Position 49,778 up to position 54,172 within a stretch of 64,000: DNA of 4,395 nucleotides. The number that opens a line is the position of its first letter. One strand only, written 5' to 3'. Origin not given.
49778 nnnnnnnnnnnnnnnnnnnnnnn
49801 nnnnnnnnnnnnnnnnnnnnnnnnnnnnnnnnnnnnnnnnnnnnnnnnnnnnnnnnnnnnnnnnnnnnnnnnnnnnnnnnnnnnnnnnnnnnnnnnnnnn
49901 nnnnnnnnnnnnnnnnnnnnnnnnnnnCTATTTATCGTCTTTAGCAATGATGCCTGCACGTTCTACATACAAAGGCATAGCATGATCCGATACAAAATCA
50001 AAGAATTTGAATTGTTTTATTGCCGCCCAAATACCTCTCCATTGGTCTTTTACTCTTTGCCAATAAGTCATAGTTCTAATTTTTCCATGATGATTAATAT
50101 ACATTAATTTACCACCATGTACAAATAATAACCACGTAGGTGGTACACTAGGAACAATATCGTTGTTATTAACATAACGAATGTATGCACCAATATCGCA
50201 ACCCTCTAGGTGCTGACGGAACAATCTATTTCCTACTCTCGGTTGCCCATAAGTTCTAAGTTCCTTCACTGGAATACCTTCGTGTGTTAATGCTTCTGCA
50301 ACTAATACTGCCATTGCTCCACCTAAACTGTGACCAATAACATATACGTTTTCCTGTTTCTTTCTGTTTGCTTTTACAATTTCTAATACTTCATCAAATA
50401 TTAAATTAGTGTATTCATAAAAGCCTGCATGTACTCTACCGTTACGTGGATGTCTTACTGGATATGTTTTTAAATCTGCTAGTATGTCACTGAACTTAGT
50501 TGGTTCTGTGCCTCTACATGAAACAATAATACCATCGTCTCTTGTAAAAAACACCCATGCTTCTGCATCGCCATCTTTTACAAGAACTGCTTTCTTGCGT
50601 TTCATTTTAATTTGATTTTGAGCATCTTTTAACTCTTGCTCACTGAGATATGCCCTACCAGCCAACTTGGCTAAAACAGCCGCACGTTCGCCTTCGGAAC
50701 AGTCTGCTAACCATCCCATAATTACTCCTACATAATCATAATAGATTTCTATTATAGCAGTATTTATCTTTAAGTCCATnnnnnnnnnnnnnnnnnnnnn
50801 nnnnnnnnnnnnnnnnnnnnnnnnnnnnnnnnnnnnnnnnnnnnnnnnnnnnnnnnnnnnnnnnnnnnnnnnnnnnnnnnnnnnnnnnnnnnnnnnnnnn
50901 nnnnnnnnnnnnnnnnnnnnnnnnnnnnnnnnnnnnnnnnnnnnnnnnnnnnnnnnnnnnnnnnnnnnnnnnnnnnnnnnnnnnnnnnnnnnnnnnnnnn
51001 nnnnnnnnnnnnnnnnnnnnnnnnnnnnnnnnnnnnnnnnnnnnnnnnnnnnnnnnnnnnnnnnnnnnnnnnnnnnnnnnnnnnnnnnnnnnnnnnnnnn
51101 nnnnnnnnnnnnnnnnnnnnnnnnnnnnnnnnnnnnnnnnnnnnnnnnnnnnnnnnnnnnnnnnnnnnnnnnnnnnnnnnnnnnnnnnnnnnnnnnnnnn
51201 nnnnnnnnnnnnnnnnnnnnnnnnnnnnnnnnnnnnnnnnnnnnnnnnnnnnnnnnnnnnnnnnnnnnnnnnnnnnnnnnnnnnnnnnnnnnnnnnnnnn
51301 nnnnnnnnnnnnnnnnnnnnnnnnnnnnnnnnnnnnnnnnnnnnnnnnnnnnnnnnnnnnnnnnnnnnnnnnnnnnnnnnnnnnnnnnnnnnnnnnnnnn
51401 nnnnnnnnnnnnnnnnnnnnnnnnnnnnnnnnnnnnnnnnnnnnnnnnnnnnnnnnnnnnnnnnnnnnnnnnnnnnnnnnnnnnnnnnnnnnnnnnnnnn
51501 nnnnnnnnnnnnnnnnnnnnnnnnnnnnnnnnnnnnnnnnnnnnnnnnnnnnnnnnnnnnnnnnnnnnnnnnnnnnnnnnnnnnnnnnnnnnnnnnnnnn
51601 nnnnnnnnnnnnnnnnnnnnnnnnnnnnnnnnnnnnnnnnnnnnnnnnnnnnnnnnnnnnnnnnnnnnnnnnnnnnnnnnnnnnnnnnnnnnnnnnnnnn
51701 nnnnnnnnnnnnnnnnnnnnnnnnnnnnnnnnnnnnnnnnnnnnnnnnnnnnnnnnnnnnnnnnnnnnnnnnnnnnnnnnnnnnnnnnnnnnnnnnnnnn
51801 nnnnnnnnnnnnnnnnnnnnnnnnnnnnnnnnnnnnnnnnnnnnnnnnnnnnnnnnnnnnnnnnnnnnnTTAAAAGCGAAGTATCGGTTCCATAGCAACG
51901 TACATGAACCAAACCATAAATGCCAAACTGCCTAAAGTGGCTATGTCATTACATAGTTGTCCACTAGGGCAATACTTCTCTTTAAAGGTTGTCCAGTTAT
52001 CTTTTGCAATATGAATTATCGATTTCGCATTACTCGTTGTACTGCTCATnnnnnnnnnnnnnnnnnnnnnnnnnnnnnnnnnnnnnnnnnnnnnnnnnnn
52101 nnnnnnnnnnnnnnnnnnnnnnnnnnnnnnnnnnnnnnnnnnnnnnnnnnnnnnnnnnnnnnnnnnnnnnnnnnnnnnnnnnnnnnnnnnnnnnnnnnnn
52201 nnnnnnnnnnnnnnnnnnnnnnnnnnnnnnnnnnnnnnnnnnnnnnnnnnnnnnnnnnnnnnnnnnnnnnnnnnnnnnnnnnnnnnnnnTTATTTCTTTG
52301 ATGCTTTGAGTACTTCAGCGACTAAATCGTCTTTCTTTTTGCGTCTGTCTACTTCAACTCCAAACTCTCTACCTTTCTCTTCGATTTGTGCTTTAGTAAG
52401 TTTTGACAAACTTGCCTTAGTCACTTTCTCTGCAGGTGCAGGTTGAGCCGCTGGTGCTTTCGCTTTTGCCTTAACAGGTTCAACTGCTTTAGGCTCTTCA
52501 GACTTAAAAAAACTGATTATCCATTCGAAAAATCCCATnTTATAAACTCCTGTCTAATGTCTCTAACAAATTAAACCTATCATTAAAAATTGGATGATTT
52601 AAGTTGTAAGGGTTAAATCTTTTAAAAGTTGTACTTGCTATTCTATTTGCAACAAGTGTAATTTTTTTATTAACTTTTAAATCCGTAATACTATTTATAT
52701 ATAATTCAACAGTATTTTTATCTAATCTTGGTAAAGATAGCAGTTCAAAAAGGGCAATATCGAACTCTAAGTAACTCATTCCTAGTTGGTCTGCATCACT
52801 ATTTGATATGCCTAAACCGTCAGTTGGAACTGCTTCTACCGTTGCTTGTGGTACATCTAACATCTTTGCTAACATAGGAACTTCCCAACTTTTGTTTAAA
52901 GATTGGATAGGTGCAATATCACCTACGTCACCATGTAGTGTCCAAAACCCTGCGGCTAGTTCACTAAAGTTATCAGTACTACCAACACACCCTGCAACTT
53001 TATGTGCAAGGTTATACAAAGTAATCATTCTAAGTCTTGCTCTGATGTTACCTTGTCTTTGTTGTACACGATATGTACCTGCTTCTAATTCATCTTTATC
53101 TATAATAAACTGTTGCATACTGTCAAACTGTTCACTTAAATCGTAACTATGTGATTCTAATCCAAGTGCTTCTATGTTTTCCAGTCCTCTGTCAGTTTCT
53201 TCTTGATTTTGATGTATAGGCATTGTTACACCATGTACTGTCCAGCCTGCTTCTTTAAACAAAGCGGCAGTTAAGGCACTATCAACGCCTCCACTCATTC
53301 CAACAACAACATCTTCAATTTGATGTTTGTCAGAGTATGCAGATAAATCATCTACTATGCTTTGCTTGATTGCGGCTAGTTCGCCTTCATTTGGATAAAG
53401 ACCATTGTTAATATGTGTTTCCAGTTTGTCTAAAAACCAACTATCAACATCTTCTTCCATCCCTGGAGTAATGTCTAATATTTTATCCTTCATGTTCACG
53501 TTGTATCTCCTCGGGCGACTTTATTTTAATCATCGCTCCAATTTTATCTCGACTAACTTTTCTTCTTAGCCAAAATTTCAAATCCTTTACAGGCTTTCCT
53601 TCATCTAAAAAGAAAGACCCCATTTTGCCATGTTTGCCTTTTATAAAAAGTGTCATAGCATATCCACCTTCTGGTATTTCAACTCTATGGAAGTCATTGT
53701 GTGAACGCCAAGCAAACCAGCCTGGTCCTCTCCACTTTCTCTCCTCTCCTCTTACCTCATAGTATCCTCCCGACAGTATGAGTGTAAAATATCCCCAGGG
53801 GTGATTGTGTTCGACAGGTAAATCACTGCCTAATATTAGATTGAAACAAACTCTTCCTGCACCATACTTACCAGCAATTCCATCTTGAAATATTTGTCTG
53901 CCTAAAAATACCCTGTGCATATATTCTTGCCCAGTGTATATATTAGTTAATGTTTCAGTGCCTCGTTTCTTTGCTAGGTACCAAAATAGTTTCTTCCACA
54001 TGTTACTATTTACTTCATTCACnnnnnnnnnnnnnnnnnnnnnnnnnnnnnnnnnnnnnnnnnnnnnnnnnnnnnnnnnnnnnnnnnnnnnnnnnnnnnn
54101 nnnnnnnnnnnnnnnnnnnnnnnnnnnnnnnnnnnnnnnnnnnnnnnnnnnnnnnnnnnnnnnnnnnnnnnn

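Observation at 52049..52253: Self-contained late unit: promoter inside a 12-bp inverted repeat, multi-helix pseudoknot-like RNA, micro-ORF and terminator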

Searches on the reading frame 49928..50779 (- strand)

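Call 8: search_protein_families(library=pfam, proteins=[window:49928-50779:-], max_evalue=0.01)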
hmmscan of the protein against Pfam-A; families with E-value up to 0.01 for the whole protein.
window:49928-50779:- (283 aa): 9 families
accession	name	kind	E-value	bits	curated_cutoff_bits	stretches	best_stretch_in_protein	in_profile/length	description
PF01764.32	Lipase_3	-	2.6e-24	86.2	22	1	86-214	2-137/140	Lipase (class 3)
PF07819.20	PGAP1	-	5.5e-06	26.7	24.3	1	121-181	69-129/233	PGAP1-like alpha/beta domain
PF00975.26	Thioesterase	-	6.7e-05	23.6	26.4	1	126-178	50-101/226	Thioesterase domain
PF00756.26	Esterase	-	0.00019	21.7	22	1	113-161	84-133/251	Putative esterase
PF00561.26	Abhydrolase_1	-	0.00048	20.3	25.8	1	121-162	48-88/245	alpha/beta hydrolase fold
PF05057.20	DUF676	-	0.00062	19.8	20.3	1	116-159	51-94/217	Putative serine esterase (DUF676)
PF12146.15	Hydrolase_4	-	0.0016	18.3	27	1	129-161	63-94/239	Serine aminopeptidase, S33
PF12695.13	Abhydrolase_5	-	0.0032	17.7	27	1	129-162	44-76/164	Alpha/beta hydrolase family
PF12697.13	Abhydrolase_6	-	0.0033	18.5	26.3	1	121-170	46-85/217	Alpha/beta hydrolase family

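Call 9: search_protein_families(library=phrogs, proteins=[window:49928-50779:-], max_evalue=0.01)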
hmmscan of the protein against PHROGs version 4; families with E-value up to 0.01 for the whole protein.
window:49928-50779:- (283 aa): 1 family
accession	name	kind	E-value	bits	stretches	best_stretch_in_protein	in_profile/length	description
phrog_21992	-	other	6.6e-24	85.8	1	76-231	39-186/213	esterase/lipase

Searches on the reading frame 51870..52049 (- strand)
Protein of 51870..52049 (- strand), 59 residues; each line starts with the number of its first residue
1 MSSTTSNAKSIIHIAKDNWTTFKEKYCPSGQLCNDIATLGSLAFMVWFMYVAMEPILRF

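Call 8: search_protein_families(library=pfam, proteins=[window:51870-52049:-], max_evalue=0.01)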
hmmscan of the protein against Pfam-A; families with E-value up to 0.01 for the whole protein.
window:51870-52049:- (59 aa): 0 families

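Call 9: search_protein_families(library=phrogs, proteins=[window:51870-52049:-], max_evalue=0.01)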
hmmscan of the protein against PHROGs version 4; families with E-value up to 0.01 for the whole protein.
window:51870-52049:- (59 aa): 0 families

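Call 10: find_related_loci(query=window:51870-52049:-, collection=viral_contigs, flank=3000)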
Query window:51870-52049:- (59 aa) in viral_contigs; peptide patterns used: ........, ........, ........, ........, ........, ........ (x = any residue, [..] = any of these).
40 stretches matched a pattern; 10 encode a relative of the query (tblastn E <= 1e-3); 10 distinct loci.
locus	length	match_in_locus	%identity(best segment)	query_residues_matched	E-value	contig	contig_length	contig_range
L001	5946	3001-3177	90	1-59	2e-35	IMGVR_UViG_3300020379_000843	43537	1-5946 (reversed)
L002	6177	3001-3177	90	1-59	2e-35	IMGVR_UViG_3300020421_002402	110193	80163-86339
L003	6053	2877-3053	85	1-59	5e-34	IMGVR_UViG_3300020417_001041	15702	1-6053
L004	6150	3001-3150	64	10-59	6e-19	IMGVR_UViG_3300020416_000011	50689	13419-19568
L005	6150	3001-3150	64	10-59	6e-19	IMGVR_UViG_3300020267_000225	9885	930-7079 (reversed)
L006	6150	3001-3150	64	10-59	6e-19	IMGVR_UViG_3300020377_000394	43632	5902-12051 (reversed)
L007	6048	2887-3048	54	4-57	4e-18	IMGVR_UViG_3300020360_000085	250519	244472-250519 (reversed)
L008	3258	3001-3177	49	1-59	2e-17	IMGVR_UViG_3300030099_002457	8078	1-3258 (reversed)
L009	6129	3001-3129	60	17-59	2e-16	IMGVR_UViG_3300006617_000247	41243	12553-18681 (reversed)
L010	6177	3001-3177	49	1-59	2e-17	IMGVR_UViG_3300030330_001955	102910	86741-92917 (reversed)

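Call 37: search_dna_similar(query=window:51870-52049:-, collection=phages, mode=protein, max_rows=30, max_evalue=0.01)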
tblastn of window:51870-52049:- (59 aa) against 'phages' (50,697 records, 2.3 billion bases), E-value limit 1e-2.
No match.

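Call 55: find_homologous_proteins(query=window:51870-52049:-, max_evalue=0.001)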
Query window:51870-52049:- (59 aa): 14 proteins with E <= 0.001 among 14 candidates.
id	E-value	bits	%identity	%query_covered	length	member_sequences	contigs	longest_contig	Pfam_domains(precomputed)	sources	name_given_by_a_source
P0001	1.8e-33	129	100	100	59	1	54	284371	-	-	-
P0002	1.1e-29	118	90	100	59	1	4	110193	-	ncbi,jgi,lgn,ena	-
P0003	1.5e-29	117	86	100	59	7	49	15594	-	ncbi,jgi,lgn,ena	-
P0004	2.3e-28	113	85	100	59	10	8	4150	-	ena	-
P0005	8.3e-28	112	86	100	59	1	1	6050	-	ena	-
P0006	1.1e-25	105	80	100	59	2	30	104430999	-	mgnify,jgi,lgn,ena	mgnify:CR=1 FL=1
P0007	1.0e-24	102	76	100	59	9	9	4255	-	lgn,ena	-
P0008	4.0e-19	85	88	73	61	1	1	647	-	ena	-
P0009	7.6e-19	84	70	95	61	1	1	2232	-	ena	-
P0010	9.0e-15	71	72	73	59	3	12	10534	-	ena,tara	tara:strand:+ start:954 stop:1133 length:180 start_codon:yes stop_codon:yes gene_type:complete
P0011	1.7e-13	67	74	71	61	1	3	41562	-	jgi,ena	-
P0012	2.3e-13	66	69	71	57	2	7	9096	-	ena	-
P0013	1.5e-12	64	58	100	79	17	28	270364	-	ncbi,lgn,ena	-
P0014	2.1e-11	60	65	73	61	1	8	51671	-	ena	-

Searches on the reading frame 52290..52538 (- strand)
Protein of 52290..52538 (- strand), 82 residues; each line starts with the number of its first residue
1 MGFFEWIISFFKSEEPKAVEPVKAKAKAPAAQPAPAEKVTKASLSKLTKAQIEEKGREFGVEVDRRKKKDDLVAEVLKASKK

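Call 8: search_protein_families(library=pfam, proteins=[window:52290-52538:-], max_evalue=0.01)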
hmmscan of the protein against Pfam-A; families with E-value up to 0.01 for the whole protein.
window:52290-52538:- (82 aa): 0 families

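Call 9: search_protein_families(library=phrogs, proteins=[window:52290-52538:-], max_evalue=0.01)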
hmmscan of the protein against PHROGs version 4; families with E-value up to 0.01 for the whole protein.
window:52290-52538:- (82 aa): 5 families
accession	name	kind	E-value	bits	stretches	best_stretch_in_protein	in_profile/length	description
phrog_1539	-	transcription regulation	0.00014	23.2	1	35-80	49-93/96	Arc-like repressor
phrog_3281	-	DNA, RNA and nucleotide metabolism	0.00065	21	1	30-79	54-103/107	endonuclease VII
phrog_10541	-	unknown function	0.0066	17.7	1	10-80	31-104/108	-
phrog_390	-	transcription regulation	0.0079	17.6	1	38-75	53-92/97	Arc-like repressor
phrog_8608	-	head and packaging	0.0096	16.8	0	41-80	5-45/165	prohead protease inhibitor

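Call 11: find_related_loci(query=window:52290-52538:-, collection=viral_contigs, flank=3000)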
Query window:52290-52538:- (82 aa) in viral_contigs; peptide patterns used: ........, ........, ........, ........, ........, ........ (x = any residue, [..] = any of these).
97 stretches matched a pattern; 23 encode a relative of the query (tblastn E <= 1e-3); 23 distinct loci.
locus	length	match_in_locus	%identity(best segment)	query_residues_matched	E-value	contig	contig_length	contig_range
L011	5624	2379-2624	99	1-82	2e-48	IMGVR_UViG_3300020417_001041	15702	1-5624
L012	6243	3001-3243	96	1-82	2e-45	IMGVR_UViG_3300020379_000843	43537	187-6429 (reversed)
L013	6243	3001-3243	96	1-82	2e-45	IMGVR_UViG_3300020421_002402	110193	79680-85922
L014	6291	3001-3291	53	1-82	2e-22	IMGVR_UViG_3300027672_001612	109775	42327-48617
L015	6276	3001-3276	54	1-82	6e-22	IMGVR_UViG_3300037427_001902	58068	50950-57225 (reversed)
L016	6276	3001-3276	54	1-82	6e-22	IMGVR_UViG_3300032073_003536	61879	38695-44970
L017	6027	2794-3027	53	4-82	8e-18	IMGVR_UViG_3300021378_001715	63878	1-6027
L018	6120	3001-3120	80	43-82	3e-16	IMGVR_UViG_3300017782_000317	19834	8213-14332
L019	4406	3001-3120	80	43-82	3e-16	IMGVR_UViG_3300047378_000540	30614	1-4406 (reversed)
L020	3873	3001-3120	80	43-82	3e-16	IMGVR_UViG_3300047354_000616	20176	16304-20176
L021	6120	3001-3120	80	43-82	3e-16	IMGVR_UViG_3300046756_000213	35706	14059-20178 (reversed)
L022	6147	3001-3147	65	33-81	4e-16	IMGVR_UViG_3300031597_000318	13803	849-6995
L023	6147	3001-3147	65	33-81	4e-16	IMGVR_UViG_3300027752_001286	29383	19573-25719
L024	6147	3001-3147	65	33-81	4e-16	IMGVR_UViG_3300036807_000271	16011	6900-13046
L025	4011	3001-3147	65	33-81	4e-16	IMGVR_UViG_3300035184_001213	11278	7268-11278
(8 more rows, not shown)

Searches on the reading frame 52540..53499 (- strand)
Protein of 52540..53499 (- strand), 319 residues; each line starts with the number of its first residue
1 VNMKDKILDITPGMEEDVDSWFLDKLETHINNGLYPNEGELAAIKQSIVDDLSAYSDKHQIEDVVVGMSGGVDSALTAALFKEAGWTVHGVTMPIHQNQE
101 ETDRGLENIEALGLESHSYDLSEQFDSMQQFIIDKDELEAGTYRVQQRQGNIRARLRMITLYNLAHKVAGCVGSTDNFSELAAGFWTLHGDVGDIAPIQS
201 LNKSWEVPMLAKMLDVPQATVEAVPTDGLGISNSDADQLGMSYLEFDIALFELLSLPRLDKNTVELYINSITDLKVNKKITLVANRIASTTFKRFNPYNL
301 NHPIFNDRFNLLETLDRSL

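Call 8: search_protein_families(library=pfam, proteins=[window:52540-53499:-], max_evalue=0.01)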
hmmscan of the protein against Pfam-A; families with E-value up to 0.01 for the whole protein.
window:52540-53499:- (319 aa): 3 families
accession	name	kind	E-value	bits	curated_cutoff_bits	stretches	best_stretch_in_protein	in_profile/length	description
PF02540.23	NAD_synthase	-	4.1e-43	147.7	21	1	46-296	3-241/242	NAD synthase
PF03054.22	tRNA_Me_trans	-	9.2e-09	35.7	20.6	1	63-104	2-43/202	tRNA methyl transferase HUP domain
PF06508.19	QueC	-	0.00082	19.4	22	1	64-124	2-63/210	Queuosine biosynthesis protein QueC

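Call 9: search_protein_families(library=phrogs, proteins=[window:52540-53499:-], max_evalue=0.01)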
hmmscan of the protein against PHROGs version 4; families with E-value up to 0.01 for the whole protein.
window:52540-53499:- (319 aa): 4 families
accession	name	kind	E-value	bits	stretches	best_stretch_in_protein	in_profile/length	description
phrog_11189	-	other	6.4e-42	144.8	1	44-251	10-222/256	NAD synthetase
phrog_36784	-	other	1.1e-13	51.5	1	45-214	292-474/594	NAD synthetase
phrog_1741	-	moron, auxiliary metabolic gene and host takeover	3.5e-07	30.4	1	40-101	3-60/383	QueC-like queuosine biosynthesis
phrog_1550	-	moron, auxiliary metabolic gene and host takeover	6.2e-05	23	1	42-168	126-256/418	QueC-like queuosine biosynthesis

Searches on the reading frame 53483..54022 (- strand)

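Call 8: search_protein_families(library=pfam, proteins=[window:53483-54022:-], max_evalue=0.01)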
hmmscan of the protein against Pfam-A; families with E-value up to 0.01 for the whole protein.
window:53483-54022:- (179 aa): 0 families

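Call 9: search_protein_families(library=phrogs, proteins=[window:53483-54022:-], max_evalue=0.01)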
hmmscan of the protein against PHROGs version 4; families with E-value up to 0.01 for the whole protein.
window:53483-54022:- (179 aa): 1 family
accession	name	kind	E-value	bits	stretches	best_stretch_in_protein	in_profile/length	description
phrog_4786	-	other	8.4e-19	69.2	1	10-132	17-139/252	cysteine dioxygenase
